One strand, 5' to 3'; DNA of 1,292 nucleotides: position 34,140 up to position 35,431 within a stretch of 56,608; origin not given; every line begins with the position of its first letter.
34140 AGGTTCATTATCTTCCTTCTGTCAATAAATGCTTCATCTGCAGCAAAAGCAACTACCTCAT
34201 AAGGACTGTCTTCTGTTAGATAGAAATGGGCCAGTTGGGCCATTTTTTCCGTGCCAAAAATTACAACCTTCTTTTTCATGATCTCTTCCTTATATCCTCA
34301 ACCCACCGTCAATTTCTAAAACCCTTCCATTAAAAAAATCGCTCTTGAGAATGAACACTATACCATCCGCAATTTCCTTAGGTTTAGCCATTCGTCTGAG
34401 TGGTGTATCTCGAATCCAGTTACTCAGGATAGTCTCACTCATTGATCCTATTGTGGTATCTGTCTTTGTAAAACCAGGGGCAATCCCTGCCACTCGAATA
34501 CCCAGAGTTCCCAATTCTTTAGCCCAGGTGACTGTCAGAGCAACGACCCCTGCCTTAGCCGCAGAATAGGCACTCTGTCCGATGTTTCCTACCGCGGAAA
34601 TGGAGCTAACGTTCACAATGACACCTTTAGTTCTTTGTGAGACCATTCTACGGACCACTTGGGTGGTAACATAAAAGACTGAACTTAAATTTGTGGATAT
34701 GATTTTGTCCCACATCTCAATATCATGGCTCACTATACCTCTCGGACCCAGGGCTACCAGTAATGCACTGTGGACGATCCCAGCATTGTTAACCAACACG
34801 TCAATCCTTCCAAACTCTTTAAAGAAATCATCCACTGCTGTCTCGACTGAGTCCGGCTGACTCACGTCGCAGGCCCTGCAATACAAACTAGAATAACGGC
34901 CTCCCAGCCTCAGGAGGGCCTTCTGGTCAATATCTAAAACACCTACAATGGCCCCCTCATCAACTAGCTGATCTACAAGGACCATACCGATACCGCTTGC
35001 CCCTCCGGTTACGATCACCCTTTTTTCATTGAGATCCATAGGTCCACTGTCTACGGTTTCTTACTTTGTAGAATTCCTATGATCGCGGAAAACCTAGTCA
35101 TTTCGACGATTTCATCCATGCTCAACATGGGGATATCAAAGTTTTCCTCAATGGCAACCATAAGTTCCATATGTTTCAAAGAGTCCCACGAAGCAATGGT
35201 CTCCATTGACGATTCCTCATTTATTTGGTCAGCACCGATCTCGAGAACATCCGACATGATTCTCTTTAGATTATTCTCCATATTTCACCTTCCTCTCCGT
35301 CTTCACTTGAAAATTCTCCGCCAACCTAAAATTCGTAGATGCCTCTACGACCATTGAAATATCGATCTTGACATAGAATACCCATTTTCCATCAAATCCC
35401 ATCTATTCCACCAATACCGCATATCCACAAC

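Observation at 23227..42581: Flagellin-adjacent glycan island combining a 4-amino-4,6-dideoxyhexose toolkit with an ACP-dependent acyl branch (FkbH, ACP, SDR, B12-radical SAM)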

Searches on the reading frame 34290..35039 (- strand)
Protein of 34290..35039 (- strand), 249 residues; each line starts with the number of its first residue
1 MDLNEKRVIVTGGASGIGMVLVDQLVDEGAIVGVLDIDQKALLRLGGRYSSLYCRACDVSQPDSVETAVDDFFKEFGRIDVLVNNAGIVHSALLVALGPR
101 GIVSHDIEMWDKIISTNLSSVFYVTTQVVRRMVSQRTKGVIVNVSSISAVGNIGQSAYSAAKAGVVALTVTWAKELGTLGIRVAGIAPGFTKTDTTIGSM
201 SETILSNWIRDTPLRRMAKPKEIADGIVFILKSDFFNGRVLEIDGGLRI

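Call 4: search_protein_families(library=pfam, proteins=[window:34290-35039:-])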
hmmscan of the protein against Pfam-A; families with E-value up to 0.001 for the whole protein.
window:34290-35039:- (249 aa): 3 families
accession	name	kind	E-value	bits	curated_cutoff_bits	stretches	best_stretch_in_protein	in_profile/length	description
PF13561.12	adh_short_C2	-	3e-47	161.6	27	1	14-247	3-235/236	Enoyl-(Acyl carrier protein) reductase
PF00106.31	adh_short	-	5.2e-47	160.3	26.6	1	6-196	1-187/195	short chain dehydrogenase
PF08659.16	KR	-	2.4e-12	47.6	22.6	1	8-172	3-163/180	KR domain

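Call 6: search_protein_families(library=ncbifam, proteins=[window:34290-35039:-], max_evalue=0.01)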
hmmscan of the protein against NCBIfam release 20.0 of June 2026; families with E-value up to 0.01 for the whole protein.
window:34290-35039:- (249 aa): 232 families (the best 25 are shown)
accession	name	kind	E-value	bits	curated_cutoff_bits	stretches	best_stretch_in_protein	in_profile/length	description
NF006072.0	PRK08217.1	subfamily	2.6e-72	243.7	298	1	1-249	1-253/253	3-ketoacyl-(acyl-carrier-protein) reductase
NF004198.0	PRK05653.1-3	equivalog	6.7e-59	199.3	296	1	3-248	5-247/248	3-oxoacyl-ACP reductase FabG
TIGR01830.1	3oxo_ACP_reduc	equivalog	4.6e-57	193.5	297.75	1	8-247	1-238/239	3-oxoacyl-[acyl-carrier-protein] reductase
NF009466.0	PRK12826.1-2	subfamily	6.6e-53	179.7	222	1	5-247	3-244/248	3-oxoacyl-ACP reductase FabG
NF052558.1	MBtsdlDhBudC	equivalog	3.3e-52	177.5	270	1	4-247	2-241/250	meso-2,3-butanediol dehydrogenase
NF004197.0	PRK05653.1-1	equivalog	3.9e-52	177.3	332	1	2-247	4-246/249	3-oxoacyl-ACP reductase FabG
NF004817.0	PRK06171.1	subfamily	6.2e-52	176.7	304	1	1-246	5-261/265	sorbitol-6-phosphate dehydrogenase subunit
NF005559.1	PRK07231.1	subfamily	3.6e-51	174.1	215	1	3-247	2-247/249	glucose 1-dehydrogenase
TIGR01829.1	AcAcCoA_reduct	subfamily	3.2e-47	161.2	302.1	1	9-247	4-240/242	acetoacetyl-CoA reductase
NF009464.0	PRK12824.1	subfamily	1.6e-45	155.7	269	1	6-247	3-242/245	3-oxoacyl-ACP reductase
NF005309.0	PRK06841.1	subfamily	2.4e-45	155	286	1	2-248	12-253/255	GolD/DthD family dehydrogenase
NF005067.0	PRK06484.1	equivalog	2.5e-45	155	713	1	5-247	9-251/524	short chain dehydrogenase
NF004791.0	PRK06138.1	equivalog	1.1e-44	152.6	312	1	1-248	1-250/252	SDR family oxidoreductase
NF005853.0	PRK07774.1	equivalog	1.6e-42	145.6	303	1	2-247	3-246/250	SDR family oxidoreductase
NF049979.1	AlphHSDSHdhA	equivalog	9.9e-42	143.2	350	1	3-247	1-246/258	7alpha-hydroxysteroid dehydrogenase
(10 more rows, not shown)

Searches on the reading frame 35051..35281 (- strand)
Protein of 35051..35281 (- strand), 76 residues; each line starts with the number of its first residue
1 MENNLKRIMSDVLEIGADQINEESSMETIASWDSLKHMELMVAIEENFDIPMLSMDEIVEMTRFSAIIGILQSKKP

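Call 4: search_protein_families(library=pfam, proteins=[window:35051-35281:-])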
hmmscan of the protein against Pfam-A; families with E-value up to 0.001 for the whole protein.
window:35051-35281:- (76 aa): 1 family
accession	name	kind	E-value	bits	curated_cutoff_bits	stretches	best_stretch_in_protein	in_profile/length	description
PF00550.31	PP-binding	-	0.00016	22.3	20.8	1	5-60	3-56/67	Phosphopantetheine attachment site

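Call 6: search_protein_families(library=ncbifam, proteins=[window:35051-35281:-], max_evalue=0.01)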
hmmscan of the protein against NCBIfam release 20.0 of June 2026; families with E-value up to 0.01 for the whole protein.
window:35051-35281:- (76 aa): 9 families
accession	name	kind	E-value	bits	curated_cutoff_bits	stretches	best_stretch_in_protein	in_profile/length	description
NF002148.0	PRK00982.1-2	subfamily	6.5e-08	32.3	71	1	2-74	6-77/79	acyl carrier protein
NF058660.1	cispen_ACP_AmcB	equivalog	4e-07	30.1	80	1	2-68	3-69/80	cispentacin biosynthesis acyl carrier protein AmcB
TIGR00517.1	acyl_carrier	equivalog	4.6e-07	29.6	70.45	1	3-52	6-55/77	acyl carrier protein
NF002149.0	PRK00982.1-3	equivalog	7e-07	29.1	106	1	2-52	5-55/78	acyl carrier protein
NF002151.0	PRK00982.1-5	equivalog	6.1e-06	26.3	92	1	3-51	6-54/78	acyl carrier protein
NF002150.0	PRK00982.1-4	subfamily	1.3e-05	25.4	66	1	4-52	9-57/80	acyl carrier protein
NF006031.0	PRK08172.1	equivalog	1.9e-05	25.3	76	1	2-71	6-74/82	acyl carrier protein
NF005480.0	PRK07081.1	equivalog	6.7e-05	22.8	72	1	1-69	1-68/83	acyl carrier protein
NF002147.0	PRK00982.1-1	equivalog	0.0098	15.7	84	0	4-52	11-59/83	acyl carrier protein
